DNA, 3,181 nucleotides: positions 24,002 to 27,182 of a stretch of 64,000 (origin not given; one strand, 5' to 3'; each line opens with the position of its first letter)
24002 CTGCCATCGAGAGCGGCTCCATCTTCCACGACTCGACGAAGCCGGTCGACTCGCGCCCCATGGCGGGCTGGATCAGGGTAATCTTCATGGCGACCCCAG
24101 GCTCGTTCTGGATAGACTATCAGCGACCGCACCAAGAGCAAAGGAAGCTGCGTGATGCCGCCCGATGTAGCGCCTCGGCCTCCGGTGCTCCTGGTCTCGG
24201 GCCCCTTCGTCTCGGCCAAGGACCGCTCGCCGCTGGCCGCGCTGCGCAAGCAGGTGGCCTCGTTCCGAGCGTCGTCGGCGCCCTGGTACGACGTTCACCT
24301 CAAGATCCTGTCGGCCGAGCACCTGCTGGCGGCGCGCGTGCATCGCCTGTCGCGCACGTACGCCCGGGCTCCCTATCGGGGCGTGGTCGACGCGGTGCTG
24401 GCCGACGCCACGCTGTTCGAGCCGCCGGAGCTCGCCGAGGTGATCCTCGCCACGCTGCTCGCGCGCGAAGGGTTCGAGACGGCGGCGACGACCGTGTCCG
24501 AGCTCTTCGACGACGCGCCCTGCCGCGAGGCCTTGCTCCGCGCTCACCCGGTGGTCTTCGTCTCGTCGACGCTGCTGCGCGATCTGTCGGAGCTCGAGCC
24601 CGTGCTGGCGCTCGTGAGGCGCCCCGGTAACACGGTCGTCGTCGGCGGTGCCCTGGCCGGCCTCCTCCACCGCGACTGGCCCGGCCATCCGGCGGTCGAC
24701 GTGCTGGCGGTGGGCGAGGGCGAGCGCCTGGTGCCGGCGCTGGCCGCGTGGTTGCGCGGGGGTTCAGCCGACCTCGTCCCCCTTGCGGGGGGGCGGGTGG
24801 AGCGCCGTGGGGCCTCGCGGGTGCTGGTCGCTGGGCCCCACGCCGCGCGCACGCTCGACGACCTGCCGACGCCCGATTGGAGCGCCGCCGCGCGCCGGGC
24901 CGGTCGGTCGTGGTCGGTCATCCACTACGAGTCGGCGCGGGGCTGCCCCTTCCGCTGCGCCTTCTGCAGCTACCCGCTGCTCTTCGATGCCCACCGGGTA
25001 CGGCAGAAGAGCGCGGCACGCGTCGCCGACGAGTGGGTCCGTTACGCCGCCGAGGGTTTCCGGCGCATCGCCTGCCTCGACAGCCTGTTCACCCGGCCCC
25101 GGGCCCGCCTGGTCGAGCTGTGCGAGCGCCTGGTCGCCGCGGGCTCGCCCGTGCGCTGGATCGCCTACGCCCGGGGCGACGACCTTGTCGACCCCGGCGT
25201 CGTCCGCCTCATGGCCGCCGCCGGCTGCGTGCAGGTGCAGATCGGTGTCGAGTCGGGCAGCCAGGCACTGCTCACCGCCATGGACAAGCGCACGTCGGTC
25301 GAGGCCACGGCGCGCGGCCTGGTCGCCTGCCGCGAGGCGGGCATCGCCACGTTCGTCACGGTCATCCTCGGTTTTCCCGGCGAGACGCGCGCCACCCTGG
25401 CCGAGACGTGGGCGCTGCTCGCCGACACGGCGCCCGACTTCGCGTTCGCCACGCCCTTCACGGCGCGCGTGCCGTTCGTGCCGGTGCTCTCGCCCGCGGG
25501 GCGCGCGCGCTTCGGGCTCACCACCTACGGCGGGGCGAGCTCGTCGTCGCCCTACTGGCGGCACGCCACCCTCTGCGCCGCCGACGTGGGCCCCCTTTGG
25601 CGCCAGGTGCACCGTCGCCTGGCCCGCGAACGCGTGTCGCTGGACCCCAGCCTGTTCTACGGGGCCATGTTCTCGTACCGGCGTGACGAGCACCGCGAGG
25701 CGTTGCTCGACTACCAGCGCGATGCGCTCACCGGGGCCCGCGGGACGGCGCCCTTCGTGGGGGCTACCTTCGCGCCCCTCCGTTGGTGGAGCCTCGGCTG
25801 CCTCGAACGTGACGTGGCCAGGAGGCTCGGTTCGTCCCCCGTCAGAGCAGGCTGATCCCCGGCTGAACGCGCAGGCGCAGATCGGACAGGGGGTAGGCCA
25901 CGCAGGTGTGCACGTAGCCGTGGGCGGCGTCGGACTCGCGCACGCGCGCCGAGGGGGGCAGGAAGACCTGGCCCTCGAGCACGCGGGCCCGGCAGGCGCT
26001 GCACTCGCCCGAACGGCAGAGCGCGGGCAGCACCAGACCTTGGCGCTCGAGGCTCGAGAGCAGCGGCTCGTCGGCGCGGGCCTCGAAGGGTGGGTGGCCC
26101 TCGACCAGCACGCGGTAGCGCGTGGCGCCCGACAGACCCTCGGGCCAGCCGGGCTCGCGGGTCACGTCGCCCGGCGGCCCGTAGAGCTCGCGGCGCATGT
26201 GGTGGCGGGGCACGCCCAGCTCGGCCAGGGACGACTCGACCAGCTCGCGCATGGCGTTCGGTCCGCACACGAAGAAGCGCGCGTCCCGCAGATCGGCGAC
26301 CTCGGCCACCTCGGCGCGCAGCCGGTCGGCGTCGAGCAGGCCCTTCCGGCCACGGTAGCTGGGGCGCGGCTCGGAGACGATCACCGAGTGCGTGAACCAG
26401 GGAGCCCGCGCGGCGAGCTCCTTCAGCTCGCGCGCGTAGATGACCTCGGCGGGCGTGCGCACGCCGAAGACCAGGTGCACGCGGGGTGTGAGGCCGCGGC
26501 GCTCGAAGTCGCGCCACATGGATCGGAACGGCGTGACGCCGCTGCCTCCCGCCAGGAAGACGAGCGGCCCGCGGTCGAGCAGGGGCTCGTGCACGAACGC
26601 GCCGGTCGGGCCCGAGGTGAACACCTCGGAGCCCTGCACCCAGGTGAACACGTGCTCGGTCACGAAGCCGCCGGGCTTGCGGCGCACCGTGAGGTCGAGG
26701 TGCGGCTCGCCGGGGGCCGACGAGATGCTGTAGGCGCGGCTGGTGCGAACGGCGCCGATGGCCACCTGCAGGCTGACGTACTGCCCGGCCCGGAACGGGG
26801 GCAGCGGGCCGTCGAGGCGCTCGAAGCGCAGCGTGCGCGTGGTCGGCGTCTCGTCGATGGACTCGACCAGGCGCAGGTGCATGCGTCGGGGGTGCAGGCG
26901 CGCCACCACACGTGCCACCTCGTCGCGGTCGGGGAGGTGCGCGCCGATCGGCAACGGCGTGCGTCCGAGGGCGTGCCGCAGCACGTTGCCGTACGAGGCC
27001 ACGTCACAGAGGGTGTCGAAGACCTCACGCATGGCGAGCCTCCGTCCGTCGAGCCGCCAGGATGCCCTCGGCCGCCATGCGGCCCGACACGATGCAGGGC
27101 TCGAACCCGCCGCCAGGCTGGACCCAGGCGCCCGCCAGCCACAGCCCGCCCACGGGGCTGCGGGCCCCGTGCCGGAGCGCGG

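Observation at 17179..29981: Orphan biosynthetic-looking cluster built around four paralogous cobalamin-binding radical SAM enzymes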

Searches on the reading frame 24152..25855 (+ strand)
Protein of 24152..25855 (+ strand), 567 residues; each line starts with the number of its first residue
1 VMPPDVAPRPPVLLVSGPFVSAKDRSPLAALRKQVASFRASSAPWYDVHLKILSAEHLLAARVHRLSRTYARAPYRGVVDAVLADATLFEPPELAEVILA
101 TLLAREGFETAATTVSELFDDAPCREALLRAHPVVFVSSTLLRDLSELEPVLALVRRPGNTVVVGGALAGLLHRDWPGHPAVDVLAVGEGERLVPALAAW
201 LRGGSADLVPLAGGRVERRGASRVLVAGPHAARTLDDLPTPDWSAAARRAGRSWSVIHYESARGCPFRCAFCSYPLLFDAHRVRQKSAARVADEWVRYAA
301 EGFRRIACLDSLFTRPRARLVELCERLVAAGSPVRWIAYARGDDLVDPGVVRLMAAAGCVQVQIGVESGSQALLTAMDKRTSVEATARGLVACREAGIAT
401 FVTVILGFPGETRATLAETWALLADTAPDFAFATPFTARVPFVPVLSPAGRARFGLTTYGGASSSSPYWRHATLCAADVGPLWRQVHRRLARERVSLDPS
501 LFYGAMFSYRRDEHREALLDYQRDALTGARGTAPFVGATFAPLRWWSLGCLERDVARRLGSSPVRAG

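Call 6: search_protein_families(library=pfam, proteins=[window:24152-25855:+], max_evalue=0.01)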
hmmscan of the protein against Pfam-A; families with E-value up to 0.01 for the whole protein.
window:24152-25855:+ (567 aa): 2 families
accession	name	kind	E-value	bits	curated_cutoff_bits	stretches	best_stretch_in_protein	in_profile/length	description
PF04055.27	Radical_SAM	-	3.4e-18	66.8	29.5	1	260-419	2-162/166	Radical SAM superfamily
PF02310.24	B12-binding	-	0.00042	20.6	32.1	1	89-197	10-120/121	B12 binding domain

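Call 7: search_protein_families(library=ncbifam, proteins=[window:24152-25855:+], max_evalue=0.01)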
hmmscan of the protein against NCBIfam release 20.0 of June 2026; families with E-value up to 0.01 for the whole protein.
window:24152-25855:+ (567 aa): 24 families
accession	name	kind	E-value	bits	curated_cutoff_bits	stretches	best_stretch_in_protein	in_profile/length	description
TIGR04479.1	bcpD_PhpK_rSAM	subfamily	2.4e-41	141.7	600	1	256-460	241-440/504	PhpK family radical SAM P-methyltransferase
NF050148.1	rSAM_ApyD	equivalog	1.1e-32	113.3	750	1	156-426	100-366/645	RiPP biosynthesis radical SAM protein ApyD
TIGR04072.2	rSAM_ladder_B12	equivalog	4.8e-27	94.7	360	1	149-423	87-346/443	lipid biosynthesis B12-binding/radical SAM protein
TIGR02026.1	BchE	equivalog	9e-27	94.1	481.35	1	125-438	56-377/497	magnesium-protoporphyrin IX monomethyl ester anaerobic oxidative cyclase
NF033070.1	rSAM_AprD4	equivalog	2.2e-26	92.8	500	1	259-423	199-363/456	AprD4 family radical SAM diol-dehydratase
TIGR03471.1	HpnJ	equivalog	6.5e-24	84.6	577.6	1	260-421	201-360/472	hopanoid biosynthesis associated radical SAM protein HpnJ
TIGR03975.1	rSAM_ocin_1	subfamily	4e-22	78.5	281.85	1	157-423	155-427/606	RiPP maturation radical SAM C-methyltransferase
TIGR04385.1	B12_rSAM_cofa1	equivalog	1.6e-21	77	450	1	158-423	98-361/438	B12 lower ligand biosynthesis radical SAM protein BzaD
TIGR04013.1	B12_SAM_MJ_1487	hypoth_equivalog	5.3e-19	68.3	251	2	133-304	43-198/382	TIGR04013 family B12-binding domain/radical SAM domain-containing protein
TIGR04014.1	B12_SAM_MJ_0865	equivalog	2.3e-17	62.9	360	1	149-432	58-342/434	methyl-coenzyme M reductase glutamine C-methyltransferase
NF045585.1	rSAM_slr0320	equivalog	2.6e-15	55.9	775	1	260-416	239-399/511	photosystem II high light acclimation radical SAM protein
TIGR04295.1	B12_rSAM_oligo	hypoth_equivalog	6.6e-15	54.7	400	1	171-395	113-332/422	TIGR04295 family B12-binding domain-containing radical SAM protein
NF033712.0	B12_rSAM_KedN5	subfamily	1.1e-10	40.4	700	1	158-427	90-371/624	KedN5 family methylcobalamin-dependent radical SAM C-methyltransferase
TIGR00089.1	TIGR00089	subfamily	1.3e-09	37.4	251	1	262-439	146-331/429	MiaB/RimO family radical SAM methylthiotransferase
TIGR04428.1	B12_rSAM_trp_MT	equivalog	4.6e-09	35.2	500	1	262-420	222-392/558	tryptophan 2-C-methyltransferase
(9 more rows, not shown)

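Call 56: search_solved_structures(query=window:24152-25855:+, max_evalue=0.001)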
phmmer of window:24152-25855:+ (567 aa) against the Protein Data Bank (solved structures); distinct sequences matched with E-value up to 0.001: 5.
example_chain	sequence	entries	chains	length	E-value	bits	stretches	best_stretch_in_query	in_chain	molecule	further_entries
6fd2_B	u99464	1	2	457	1.6e-21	80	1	251-436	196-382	Putative apramycin biosynthetic oxidoreductase 4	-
7kdx_A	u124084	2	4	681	2.8e-09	39.6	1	155-458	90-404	Methyltransferase TokK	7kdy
6wte_A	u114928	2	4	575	3e-09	39.5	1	261-433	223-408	B12-binding domain-containing protein | Tryptophan-C2-methyltransferase containing B12-binding domain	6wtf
9ccb_A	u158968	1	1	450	2.1e-08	36.6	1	178-429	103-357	Radical SAM core domain-containing protein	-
9n1b_A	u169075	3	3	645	2.2e-06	30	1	155-423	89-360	Radical SAM protein | Radical SAM enzyme CysS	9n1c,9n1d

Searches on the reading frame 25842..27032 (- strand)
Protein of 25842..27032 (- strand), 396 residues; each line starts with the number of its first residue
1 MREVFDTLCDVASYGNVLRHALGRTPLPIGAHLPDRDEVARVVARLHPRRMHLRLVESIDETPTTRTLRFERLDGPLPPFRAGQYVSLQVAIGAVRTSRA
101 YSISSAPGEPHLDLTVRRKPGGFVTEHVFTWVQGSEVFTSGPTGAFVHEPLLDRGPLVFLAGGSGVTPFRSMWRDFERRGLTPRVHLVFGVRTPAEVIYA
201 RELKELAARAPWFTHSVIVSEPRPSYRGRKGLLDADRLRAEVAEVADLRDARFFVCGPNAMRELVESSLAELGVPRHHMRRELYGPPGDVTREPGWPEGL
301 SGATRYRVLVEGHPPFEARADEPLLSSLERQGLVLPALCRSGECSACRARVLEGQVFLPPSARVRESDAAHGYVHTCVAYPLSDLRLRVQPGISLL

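Call 6: search_protein_families(library=pfam, proteins=[window:25842-27032:-], max_evalue=0.01)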
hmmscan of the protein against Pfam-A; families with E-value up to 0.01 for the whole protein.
window:25842-27032:- (396 aa): 4 families
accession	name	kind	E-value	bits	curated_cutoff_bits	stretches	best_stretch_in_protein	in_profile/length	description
PF00175.26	NAD_binding_1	-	8.8e-18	65.4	22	1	159-265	1-107/109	Oxidoreductase NAD-binding domain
PF00111.32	Fer2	-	1.3e-11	44.7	21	1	316-381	10-76/77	2Fe-2S iron-sulfur cluster binding domain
PF00970.30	FAD_binding_6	-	1.1e-09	38.9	21.1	1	53-147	2-98/99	Oxidoreductase FAD-binding domain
PF08030.17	NAD_binding_6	-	9.5e-05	22.9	22.2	0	157-208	4-61/156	Ferric reductase NAD binding domain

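Call 7: search_protein_families(library=ncbifam, proteins=[window:25842-27032:-], max_evalue=0.01)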
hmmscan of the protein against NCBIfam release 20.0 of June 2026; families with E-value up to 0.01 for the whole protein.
window:25842-27032:- (396 aa): 26 families (the best 25 are shown)
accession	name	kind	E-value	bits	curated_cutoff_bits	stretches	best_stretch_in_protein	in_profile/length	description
NF045803.1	MethMoxFADbindMmoC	equivalog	2.5e-39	135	500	2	79-282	139-338/343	aromatic/alkene monooxygenase hydroxylase FAD-binding subunit MmoC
NF007964.0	PRK10684.1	equivalog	4.2e-39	134.4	383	1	58-387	17-332/333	NADH oxidoreductase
NF040810.1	BenC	equivalog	6.7e-39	134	430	2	55-279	109-325/333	benzoate 1,2-dioxygenase electron transfer component BenC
TIGR02160.1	PA_CoA_Oxy5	hypoth_equivalog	1.7e-38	132.3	420.8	1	80-384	33-345/352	1,2-phenylacetyl-CoA epoxidase subunit PaaE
NF058606.1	GlBtMonoRdsGbcB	equivalog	1.7e-36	125.9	500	2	50-287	13-250/362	glycine betaine monooxygenase reductase subunit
NF009805.0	PRK13289.1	equivalog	4.7e-30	104.8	432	1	60-287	164-395/399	NO-inducible flavohemoprotein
NF008822.0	PRK11872.1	equivalog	6.2e-26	91.2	402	1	80-282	137-333/341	anthranilate 1,2-dioxygenase electron transfer component AntC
TIGR01941.1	nqrF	equivalog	5.2e-23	81.6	295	1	99-279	207-398/405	NADH:ubiquinone reductase (Na(+)-transporting) subunit F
NF008178.0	PRK10926.1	equivalog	9e-16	57.9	390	1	72-296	23-248/248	ferredoxin--NADP(+) reductase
NF004317.0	PRK05713.1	equivalog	3.9e-15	55.9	338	2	79-223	118-261/312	iron-sulfur-binding ferredoxin reductase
NF005963.0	PRK08051.1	equivalog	8.7e-15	54.6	230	1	80-279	31-225/233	NAD(P)H-flavin reductase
TIGR02911.1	sulfite_red_B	equivalog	2.8e-14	52.9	288.6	1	81-276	32-216/261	anaerobic sulfite reductase subunit AsrB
TIGR02008.1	fdx_plant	subfamily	2.4e-13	49.7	81.15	1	316-388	17-89/97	ferredoxin [2Fe-2S]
NF052252.1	flav_redu_LuxG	exception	2.7e-12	46.4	340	1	80-269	28-213/232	flavin mononucleotide reductase LuxG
NF006220.0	PRK08345.1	subfamily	1e-09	38.1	395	1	79-274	42-241/294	cytochrome-c3 hydrogenase subunit gamma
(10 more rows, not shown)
